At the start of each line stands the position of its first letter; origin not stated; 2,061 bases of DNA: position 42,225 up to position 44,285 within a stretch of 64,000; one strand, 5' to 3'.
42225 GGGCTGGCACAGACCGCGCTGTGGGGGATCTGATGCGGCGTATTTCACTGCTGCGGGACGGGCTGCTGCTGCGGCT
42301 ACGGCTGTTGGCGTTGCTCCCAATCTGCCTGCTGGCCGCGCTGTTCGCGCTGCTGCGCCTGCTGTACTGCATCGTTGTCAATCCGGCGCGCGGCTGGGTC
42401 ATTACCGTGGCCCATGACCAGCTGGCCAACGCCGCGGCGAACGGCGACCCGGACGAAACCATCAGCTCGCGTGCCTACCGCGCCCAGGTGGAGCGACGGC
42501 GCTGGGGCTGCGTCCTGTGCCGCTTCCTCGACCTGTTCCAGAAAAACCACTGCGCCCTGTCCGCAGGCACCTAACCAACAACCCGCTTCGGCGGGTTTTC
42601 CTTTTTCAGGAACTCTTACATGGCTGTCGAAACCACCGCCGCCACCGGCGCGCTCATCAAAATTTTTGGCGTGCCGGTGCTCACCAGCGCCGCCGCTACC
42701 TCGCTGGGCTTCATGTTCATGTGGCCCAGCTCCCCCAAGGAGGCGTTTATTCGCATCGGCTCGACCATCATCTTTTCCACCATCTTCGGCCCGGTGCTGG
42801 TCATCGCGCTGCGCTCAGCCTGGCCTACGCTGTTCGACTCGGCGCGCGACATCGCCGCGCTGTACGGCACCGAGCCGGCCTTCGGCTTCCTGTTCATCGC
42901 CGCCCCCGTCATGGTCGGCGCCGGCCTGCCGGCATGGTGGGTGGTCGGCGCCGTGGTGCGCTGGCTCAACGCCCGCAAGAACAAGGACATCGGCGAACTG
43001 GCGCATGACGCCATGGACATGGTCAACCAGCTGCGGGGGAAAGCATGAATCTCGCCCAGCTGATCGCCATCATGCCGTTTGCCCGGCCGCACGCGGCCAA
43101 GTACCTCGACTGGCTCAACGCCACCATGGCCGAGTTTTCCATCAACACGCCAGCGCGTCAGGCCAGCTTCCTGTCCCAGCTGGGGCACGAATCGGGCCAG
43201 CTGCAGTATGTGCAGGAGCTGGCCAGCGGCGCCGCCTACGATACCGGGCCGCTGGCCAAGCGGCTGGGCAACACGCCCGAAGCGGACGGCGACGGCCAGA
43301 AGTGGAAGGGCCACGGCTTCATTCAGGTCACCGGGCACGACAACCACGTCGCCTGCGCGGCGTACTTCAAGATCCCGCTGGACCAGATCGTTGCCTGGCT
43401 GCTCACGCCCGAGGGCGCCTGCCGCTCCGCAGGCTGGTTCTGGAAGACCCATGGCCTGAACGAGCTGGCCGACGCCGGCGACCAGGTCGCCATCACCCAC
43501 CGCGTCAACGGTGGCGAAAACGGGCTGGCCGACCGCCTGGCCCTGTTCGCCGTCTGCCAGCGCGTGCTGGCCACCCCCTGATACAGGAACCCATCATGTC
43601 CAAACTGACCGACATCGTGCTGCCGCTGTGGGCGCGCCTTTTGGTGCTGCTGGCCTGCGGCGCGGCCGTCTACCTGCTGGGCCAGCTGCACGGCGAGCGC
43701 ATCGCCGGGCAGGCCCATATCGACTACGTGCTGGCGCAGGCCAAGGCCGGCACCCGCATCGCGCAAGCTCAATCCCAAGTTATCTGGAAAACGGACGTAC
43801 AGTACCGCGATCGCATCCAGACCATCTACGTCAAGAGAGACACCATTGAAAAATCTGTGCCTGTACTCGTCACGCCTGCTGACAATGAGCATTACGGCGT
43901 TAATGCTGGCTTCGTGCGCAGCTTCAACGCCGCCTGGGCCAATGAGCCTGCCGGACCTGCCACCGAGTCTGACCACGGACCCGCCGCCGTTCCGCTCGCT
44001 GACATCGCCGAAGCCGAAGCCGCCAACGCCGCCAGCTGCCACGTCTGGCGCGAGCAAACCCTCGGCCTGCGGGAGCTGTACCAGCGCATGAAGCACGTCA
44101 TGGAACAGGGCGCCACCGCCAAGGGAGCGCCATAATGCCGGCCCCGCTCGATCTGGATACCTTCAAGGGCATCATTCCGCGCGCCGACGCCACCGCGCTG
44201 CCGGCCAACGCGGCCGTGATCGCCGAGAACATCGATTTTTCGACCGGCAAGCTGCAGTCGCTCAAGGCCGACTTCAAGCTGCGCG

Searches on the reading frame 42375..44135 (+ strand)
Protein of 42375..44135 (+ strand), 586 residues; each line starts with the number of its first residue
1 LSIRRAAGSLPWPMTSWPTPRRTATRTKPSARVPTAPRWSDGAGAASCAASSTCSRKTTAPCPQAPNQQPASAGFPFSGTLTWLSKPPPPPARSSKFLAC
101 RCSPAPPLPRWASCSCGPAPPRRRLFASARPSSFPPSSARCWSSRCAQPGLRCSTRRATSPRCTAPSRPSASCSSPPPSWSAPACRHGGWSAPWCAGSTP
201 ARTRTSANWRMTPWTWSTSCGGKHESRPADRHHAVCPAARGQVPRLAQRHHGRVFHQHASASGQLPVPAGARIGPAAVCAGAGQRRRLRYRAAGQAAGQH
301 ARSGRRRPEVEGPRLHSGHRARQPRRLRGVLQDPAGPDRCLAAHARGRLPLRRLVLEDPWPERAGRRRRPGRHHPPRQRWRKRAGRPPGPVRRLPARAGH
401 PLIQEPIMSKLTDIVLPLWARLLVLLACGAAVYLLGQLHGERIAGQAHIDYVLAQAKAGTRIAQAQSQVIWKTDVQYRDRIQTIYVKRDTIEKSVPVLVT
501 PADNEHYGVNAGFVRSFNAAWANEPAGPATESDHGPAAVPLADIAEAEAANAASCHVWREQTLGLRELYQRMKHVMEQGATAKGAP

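Call 25: search_protein_families(library=phrogs, proteins=[window:42375-44135:+], max_evalue=0.00001)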
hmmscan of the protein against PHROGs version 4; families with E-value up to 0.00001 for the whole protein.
window:42375-44135:+ (586 aa): 1 family
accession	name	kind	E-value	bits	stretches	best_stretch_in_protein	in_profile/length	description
phrog_4952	-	other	5.4e-31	108.9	1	420-577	9-170/171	signal peptide motif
